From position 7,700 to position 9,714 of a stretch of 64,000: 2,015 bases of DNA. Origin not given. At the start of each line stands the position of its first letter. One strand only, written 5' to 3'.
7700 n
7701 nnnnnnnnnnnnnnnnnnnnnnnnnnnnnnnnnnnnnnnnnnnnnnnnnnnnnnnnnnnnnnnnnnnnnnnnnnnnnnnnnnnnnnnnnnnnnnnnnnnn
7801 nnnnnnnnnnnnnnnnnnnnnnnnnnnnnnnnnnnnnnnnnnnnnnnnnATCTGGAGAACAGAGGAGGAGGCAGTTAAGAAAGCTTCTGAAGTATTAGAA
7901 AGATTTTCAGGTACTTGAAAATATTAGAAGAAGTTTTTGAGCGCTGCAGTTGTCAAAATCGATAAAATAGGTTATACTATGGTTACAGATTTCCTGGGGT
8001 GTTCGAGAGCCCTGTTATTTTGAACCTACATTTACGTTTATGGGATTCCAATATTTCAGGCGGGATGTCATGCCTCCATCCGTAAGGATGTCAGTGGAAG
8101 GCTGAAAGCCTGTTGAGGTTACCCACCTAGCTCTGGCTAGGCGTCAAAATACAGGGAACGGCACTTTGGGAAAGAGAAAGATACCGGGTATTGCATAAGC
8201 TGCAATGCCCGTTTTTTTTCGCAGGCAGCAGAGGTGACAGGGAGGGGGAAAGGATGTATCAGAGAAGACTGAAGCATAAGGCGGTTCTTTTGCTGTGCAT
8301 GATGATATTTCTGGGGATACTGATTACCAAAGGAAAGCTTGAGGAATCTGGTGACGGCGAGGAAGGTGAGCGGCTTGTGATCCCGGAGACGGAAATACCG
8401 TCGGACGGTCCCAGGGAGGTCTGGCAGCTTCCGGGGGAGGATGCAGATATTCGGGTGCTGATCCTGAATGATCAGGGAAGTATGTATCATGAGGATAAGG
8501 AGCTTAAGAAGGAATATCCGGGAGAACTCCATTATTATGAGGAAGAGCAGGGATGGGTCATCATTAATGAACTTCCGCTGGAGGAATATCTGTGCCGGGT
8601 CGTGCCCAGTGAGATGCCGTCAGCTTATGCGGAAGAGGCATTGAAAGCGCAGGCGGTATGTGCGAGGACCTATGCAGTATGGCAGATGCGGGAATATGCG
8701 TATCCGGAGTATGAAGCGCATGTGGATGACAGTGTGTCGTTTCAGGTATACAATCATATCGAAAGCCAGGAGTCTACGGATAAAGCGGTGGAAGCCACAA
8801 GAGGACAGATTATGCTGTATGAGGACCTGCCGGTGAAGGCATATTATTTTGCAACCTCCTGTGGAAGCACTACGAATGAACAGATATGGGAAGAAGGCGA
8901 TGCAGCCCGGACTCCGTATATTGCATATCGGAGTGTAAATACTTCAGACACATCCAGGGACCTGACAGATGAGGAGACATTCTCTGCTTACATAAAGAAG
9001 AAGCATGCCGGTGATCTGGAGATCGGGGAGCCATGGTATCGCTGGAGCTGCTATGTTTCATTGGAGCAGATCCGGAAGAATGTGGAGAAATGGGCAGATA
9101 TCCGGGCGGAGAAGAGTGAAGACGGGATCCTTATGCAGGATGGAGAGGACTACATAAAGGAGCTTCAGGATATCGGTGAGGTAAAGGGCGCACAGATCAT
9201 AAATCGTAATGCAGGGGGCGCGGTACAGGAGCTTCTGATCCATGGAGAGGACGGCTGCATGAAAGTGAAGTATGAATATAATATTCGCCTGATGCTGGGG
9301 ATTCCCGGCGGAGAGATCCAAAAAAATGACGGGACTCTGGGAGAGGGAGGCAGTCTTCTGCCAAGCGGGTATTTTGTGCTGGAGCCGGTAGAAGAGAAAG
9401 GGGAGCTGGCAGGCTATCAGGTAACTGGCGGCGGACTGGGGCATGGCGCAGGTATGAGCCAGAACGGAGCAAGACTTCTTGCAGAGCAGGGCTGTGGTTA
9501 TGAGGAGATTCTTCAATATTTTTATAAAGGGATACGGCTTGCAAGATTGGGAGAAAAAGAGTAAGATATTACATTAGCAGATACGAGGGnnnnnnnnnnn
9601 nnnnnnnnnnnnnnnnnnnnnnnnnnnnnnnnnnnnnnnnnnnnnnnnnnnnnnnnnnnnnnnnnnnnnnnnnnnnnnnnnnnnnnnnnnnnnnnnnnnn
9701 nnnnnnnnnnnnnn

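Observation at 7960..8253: Unassigned ~260-nt structured RNA ending in a terminator 32 nt before spoIID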

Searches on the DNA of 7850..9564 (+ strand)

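Call 4: search_rna_families(source=window, start=7850, end=8350, threshold=evalue, max_evalue=1, show_alignments=3)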
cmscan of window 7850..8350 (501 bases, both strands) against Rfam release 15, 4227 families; matches with E-value up to 1: 1.
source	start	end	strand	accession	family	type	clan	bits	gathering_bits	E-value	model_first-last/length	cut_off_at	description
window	7988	8176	+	RF00013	6S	Gene;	-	63.8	46.4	2.2e-12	1-187/187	no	6S / SsrS RNA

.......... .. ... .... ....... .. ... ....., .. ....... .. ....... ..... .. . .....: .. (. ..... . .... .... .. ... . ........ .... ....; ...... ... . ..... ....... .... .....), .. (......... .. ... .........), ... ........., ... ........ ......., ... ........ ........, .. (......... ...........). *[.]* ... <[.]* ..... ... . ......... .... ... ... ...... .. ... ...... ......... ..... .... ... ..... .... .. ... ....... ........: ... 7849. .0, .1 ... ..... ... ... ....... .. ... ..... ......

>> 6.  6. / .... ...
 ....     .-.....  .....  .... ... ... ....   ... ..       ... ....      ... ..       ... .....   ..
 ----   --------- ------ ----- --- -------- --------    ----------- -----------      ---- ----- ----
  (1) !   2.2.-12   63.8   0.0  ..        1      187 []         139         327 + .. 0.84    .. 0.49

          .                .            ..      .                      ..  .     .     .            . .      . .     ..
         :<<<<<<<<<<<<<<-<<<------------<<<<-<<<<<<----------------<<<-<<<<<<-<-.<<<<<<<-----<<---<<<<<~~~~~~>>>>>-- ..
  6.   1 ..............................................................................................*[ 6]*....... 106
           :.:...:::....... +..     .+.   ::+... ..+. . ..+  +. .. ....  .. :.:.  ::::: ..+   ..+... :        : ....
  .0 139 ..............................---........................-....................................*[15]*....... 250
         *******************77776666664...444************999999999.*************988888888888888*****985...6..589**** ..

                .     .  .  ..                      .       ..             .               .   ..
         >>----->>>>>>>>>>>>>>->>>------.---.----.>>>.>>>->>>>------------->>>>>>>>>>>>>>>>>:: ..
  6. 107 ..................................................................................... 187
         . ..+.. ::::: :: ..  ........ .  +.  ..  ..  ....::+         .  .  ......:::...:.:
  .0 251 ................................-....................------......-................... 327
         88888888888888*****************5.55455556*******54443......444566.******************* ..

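Call 12: search_rna_families(sources=[L001, L002, L003, L004, L005, L006, L007, L008, L009, L010, L011, L012, L013, L014, L015, L016, L017, L018, L019, L020], threshold=gathering)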
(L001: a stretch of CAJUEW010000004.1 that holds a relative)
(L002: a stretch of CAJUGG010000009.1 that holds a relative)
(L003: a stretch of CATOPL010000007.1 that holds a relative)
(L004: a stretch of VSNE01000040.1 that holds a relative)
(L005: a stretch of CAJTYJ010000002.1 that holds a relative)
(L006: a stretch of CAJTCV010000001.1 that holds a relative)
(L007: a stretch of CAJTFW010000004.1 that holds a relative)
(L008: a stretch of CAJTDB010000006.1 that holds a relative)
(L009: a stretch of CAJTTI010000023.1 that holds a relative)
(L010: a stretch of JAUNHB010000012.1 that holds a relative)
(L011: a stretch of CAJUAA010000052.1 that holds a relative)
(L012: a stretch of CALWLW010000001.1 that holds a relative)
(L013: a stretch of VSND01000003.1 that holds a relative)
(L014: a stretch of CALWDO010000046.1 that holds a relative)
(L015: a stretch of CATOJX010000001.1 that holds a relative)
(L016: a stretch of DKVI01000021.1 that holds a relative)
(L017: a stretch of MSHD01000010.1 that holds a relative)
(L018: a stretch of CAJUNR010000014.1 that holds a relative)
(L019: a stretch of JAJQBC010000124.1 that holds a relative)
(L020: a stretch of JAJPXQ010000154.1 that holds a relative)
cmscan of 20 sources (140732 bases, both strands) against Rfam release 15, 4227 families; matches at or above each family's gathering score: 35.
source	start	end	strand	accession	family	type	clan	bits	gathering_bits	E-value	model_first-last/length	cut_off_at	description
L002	5210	5430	+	RF00230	T-box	Cis-reg; leader;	-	120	93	1.2e-25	1-219/219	no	T-box leader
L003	5244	5466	+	RF00230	T-box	Cis-reg; leader;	-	119.6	93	1.5e-25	1-219/219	no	T-box leader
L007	5692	5914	+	RF00230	T-box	Cis-reg; leader;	-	118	93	3.8e-25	1-219/219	no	T-box leader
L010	4615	4773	+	RF01699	Clostridiales-1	Gene; sRNA;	-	118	48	6.7e-26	1-166/166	no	Clostridiales-1 RNA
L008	5197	5420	+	RF00230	T-box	Cis-reg; leader;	-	117.9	93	4.2e-25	1-219/219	no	T-box leader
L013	5251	5474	+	RF00230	T-box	Cis-reg; leader;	-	111.4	93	1.9e-23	1-219/219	no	T-box leader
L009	5252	5475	+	RF00230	T-box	Cis-reg; leader;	-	111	93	2.4e-23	1-219/219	no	T-box leader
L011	2838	3062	+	RF00230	T-box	Cis-reg; leader;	-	110.6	93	3.1e-23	1-219/219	no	T-box leader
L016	6089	6314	+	RF00230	T-box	Cis-reg; leader;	-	110.4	93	3.4e-23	1-219/219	no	T-box leader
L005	5242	5464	+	RF00230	T-box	Cis-reg; leader;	-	109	93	8e-23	1-219/219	no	T-box leader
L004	5248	5471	+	RF00230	T-box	Cis-reg; leader;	-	105.7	93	5.7e-22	1-219/219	no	T-box leader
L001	5249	5472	+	RF00230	T-box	Cis-reg; leader;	-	105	93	8.4e-22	1-219/219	no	T-box leader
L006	5243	5467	+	RF00230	T-box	Cis-reg; leader;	-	105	93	8.5e-22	1-219/219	no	T-box leader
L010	4357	4580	+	RF00230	T-box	Cis-reg; leader;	-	101.6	93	6.3e-21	1-219/219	no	T-box leader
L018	5286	5511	+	RF00230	T-box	Cis-reg; leader;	-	99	93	3.1e-20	1-219/219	no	T-box leader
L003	2747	2937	+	RF00013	6S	Gene;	-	73.5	46.4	2.9e-12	1-187/187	no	6S / SsrS RNA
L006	2738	2929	+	RF00013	6S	Gene;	-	71.7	46.4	7.7e-12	1-187/187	no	6S / SsrS RNA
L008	2736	2925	+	RF00013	6S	Gene;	-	69.1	46.4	3.3e-11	1-187/187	no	6S / SsrS RNA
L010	1739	1927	+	RF00013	6S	Gene;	-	68.4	46.4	4.7e-11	1-187/187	no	6S / SsrS RNA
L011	312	502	+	RF00013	6S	Gene;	-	68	46.4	6e-11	1-187/187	no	6S / SsrS RNA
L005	2615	2804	+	RF00013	6S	Gene;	-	66.8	46.4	1.2e-10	1-187/187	no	6S / SsrS RNA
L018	2536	2726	+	RF00013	6S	Gene;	-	65.6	46.4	2.2e-10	1-187/187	no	6S / SsrS RNA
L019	2688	2879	+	RF00013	6S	Gene;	-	65.3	46.4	2.6e-10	1-187/187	no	6S / SsrS RNA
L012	2691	2880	+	RF00013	6S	Gene;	-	65.2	46.4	2.8e-10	1-187/187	no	6S / SsrS RNA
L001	2692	2879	+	RF00013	6S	Gene;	-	64.6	46.4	3.8e-10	1-187/187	no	6S / SsrS RNA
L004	2694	2881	+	RF00013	6S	Gene;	-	64.6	46.4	3.8e-10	1-187/187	no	6S / SsrS RNA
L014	2734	2923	+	RF00013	6S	Gene;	-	64.6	46.4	3.8e-10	1-187/187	no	6S / SsrS RNA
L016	2722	2911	+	RF00013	6S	Gene;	-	64.3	46.4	4.4e-10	1-187/187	no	6S / SsrS RNA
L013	2737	2927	+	RF00013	6S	Gene;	-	64.2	46.4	4.9e-10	1-187/187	no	6S / SsrS RNA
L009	2703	2892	+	RF00013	6S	Gene;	-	63.6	46.4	6.7e-10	1-187/187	no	6S / SsrS RNA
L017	2750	2941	+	RF00013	6S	Gene;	-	62.9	46.4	9.9e-10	1-187/187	no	6S / SsrS RNA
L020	2750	2941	+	RF00013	6S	Gene;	-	62.9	46.4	9.7e-10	1-187/187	no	6S / SsrS RNA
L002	2735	2924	+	RF00013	6S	Gene;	-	61.8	46.4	1.8e-09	1-187/187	no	6S / SsrS RNA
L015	2724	2913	+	RF00013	6S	Gene;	-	61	46.4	2.7e-09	1-187/187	no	6S / SsrS RNA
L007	2746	2934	+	RF00013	6S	Gene;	-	59.6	46.4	6e-09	1-187/187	no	6S / SsrS RNA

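Call 13: search_rna_families(sources=[L021, L022, L023, L024, L025, L026, L027, L028, L029, L030, L031, L032, L033, L034, L035, L036, L037, L038, L039, L040], threshold=gathering)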
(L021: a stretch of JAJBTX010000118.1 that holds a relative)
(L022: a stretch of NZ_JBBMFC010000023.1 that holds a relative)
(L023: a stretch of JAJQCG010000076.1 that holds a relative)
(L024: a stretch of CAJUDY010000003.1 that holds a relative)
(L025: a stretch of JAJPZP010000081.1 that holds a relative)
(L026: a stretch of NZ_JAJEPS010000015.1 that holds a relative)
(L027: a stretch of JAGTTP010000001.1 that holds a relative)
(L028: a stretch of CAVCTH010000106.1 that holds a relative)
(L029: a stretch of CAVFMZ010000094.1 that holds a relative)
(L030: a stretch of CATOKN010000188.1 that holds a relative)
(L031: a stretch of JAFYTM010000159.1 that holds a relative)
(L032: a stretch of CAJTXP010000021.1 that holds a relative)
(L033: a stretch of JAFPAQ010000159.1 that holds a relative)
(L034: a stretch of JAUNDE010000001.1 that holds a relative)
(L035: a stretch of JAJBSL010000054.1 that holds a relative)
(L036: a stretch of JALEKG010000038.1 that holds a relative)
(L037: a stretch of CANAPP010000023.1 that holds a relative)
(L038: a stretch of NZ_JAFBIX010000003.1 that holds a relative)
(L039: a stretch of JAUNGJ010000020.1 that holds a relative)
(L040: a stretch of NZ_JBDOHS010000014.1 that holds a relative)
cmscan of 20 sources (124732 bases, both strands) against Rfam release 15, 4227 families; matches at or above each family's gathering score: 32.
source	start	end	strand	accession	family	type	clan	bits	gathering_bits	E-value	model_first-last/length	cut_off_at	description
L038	4451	4676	+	RF00230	T-box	Cis-reg; leader;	-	132.5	93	6.4e-29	1-219/219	no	T-box leader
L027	32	225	+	RF02001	group-II-D1D4-3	Intron;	CL00102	131.1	32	1.8e-26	1-170/170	no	Group II catalytic intron D1-D4-3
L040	4856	5086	+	RF00230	T-box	Cis-reg; leader;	-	115.7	93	1.3e-24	1-219/219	no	T-box leader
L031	6632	6864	+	RF00230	T-box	Cis-reg; leader;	-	111.3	93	1.8e-23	1-219/219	no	T-box leader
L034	2406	2632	+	RF00230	T-box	Cis-reg; leader;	-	111.2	93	1.9e-23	1-219/219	no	T-box leader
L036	4870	5098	+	RF00230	T-box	Cis-reg; leader;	-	108.4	93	1e-22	1-219/219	no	T-box leader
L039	4883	5109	+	RF00230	T-box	Cis-reg; leader;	-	107.8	93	1.5e-22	1-219/219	no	T-box leader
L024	5234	5453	+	RF00230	T-box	Cis-reg; leader;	-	104.9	93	8.1e-22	1-219/219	no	T-box leader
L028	4561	4796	+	RF00230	T-box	Cis-reg; leader;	-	104.7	93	9.3e-22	1-219/219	no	T-box leader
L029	4729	4964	+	RF00230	T-box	Cis-reg; leader;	-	100.6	93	1e-20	1-219/219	no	T-box leader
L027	5118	5354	+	RF00230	T-box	Cis-reg; leader;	-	98.9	93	2.9e-20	1-219/219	no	T-box leader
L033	5792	6034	+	RF00230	T-box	Cis-reg; leader;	-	97.4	93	6.9e-20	1-219/219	no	T-box leader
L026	5155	5391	+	RF00230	T-box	Cis-reg; leader;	-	96.2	93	1.4e-19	1-219/219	no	T-box leader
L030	206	397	+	RF00013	6S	Gene;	-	71.7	46.4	6.8e-12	1-187/187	no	6S / SsrS RNA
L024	2743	2934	+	RF00013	6S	Gene;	-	67.4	46.4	7.2e-11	1-187/187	no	6S / SsrS RNA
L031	2732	2920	+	RF00013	6S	Gene;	-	67.2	46.4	8.1e-11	1-187/187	no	6S / SsrS RNA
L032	2732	2923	+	RF00013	6S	Gene;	-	65.5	46.4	2.1e-10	1-187/187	no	6S / SsrS RNA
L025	2512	2702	+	RF00013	6S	Gene;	-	65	46.4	2.8e-10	1-187/187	no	6S / SsrS RNA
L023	1255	1446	+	RF00013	6S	Gene;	-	64.5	46.4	3.6e-10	1-187/187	no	6S / SsrS RNA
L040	2249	2430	+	RF00013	6S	Gene;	-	63.1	46.4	7.9e-10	1-187/187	no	6S / SsrS RNA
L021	2683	2874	+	RF00013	6S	Gene;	-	62.8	46.4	9.1e-10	1-187/187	no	6S / SsrS RNA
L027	2721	2911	+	RF00013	6S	Gene;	-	61.4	46.4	2e-09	1-187/187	no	6S / SsrS RNA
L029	2333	2523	+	RF00013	6S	Gene;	-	61.2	46.4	2.2e-09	1-187/187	no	6S / SsrS RNA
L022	2696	2887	+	RF00013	6S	Gene;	-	59.1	46.4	6.8e-09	1-187/187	no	6S / SsrS RNA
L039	2286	2467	+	RF00013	6S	Gene;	-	59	46.4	7.3e-09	1-187/187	no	6S / SsrS RNA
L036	2245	2425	+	RF00013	6S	Gene;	-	58.3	46.4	1.1e-08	1-187/187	no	6S / SsrS RNA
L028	2166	2356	+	RF00013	6S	Gene;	-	58.2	46.4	1.1e-08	1-187/187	no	6S / SsrS RNA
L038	1860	2042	+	RF00013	6S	Gene;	-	57.5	46.4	1.7e-08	1-187/187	no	6S / SsrS RNA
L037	2226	2407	+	RF00013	6S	Gene;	-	57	46.4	2.1e-08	1-187/187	no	6S / SsrS RNA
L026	2708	2898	+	RF00013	6S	Gene;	-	56.3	46.4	3.2e-08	1-187/187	no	6S / SsrS RNA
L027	265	335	+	RF01998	group-II-D1D4-1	Intron;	CL00102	55.2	35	6.6e-07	1-84/84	no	Group II catalytic intron D1-D4-1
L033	1212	1396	+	RF00013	6S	Gene;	-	49.6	46.4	1.3e-06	1-187/187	no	6S / SsrS RNA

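Call 14: search_rna_families(sources=[L041, L042, L043, L044, L045, L046, L047, L048, L049, L050, L051, L052, L053, L054, L055, L056, L057, L058, L059, L060], threshold=gathering)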
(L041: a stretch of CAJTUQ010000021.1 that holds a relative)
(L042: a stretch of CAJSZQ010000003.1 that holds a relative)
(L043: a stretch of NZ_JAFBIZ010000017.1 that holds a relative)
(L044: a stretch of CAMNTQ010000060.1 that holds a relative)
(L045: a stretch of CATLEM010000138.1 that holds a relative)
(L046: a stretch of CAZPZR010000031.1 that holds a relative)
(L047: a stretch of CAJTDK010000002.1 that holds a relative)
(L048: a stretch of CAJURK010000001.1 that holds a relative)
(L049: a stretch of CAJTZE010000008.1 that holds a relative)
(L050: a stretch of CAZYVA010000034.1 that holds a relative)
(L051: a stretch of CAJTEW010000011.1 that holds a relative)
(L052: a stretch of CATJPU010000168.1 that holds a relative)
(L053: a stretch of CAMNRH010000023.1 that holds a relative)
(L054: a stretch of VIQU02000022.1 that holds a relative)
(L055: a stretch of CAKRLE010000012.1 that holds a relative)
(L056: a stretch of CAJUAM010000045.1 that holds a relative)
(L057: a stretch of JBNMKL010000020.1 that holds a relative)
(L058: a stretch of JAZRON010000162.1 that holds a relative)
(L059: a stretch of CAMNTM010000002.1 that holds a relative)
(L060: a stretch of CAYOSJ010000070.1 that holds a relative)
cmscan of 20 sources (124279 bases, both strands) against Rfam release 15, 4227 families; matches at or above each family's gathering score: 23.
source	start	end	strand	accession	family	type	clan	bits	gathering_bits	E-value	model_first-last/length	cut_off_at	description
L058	3941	4187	+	RF00230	T-box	Cis-reg; leader;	-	121.2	93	5.2e-26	1-219/219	no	T-box leader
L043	4506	4736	+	RF00230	T-box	Cis-reg; leader;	-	116.1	93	1e-24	1-219/219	no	T-box leader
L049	4866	5102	+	RF00230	T-box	Cis-reg; leader;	-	114.3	93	3e-24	1-219/219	no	T-box leader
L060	3090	3351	+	RF00230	T-box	Cis-reg; leader;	-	112.4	93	9.2e-24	1-219/219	no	T-box leader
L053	4895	5127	+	RF00230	T-box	Cis-reg; leader;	-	99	93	2.7e-20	1-219/219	no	T-box leader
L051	5376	5641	+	RF00230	T-box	Cis-reg; leader;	-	98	93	4.9e-20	1-219/219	no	T-box leader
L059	5370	5676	+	RF00230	T-box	Cis-reg; leader;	-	95.8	93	1.8e-19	1-219/219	no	T-box leader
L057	1733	1913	+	RF00013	6S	Gene;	-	74.6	46.4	1.4e-12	1-187/187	no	6S / SsrS RNA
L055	1616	1796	+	RF00013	6S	Gene;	-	72.6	46.4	4.1e-12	1-187/187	no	6S / SsrS RNA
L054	2207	2388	+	RF00013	6S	Gene;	-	67.4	46.4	7.4e-11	1-187/187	no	6S / SsrS RNA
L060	546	725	+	RF00013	6S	Gene;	-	66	46.4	1.6e-10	1-187/187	no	6S / SsrS RNA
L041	2327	2508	+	RF00013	6S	Gene;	-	65.8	46.4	1.8e-10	1-187/187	no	6S / SsrS RNA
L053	2300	2482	+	RF00013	6S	Gene;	-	64.7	46.4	3.2e-10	1-187/187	no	6S / SsrS RNA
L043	1875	2056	+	RF00013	6S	Gene;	-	63.1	46.4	7.8e-10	1-187/187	no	6S / SsrS RNA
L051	2232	2415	+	RF00013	6S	Gene;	-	62.2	46.4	1.3e-09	1-187/187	no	6S / SsrS RNA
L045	1324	1505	+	RF00013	6S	Gene;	-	61.1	46.4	2.3e-09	1-187/187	no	6S / SsrS RNA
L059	2305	2486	+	RF00013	6S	Gene;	-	60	46.4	4.1e-09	1-187/187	no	6S / SsrS RNA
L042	2259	2441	+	RF00013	6S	Gene;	-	57.4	46.4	1.7e-08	1-187/187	no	6S / SsrS RNA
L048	2281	2463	+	RF00013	6S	Gene;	-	57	46.4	2.2e-08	1-187/187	no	6S / SsrS RNA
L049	2259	2441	+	RF00013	6S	Gene;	-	57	46.4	2.2e-08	1-187/187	no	6S / SsrS RNA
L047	2230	2411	+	RF00013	6S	Gene;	-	55.8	46.4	4.3e-08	1-187/187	no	6S / SsrS RNA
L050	2240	2420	+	RF00013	6S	Gene;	-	53.9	46.4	1.2e-07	1-187/187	no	6S / SsrS RNA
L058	1014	1195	+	RF00013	6S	Gene;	-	51.4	46.4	4.8e-07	1-187/187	no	6S / SsrS RNA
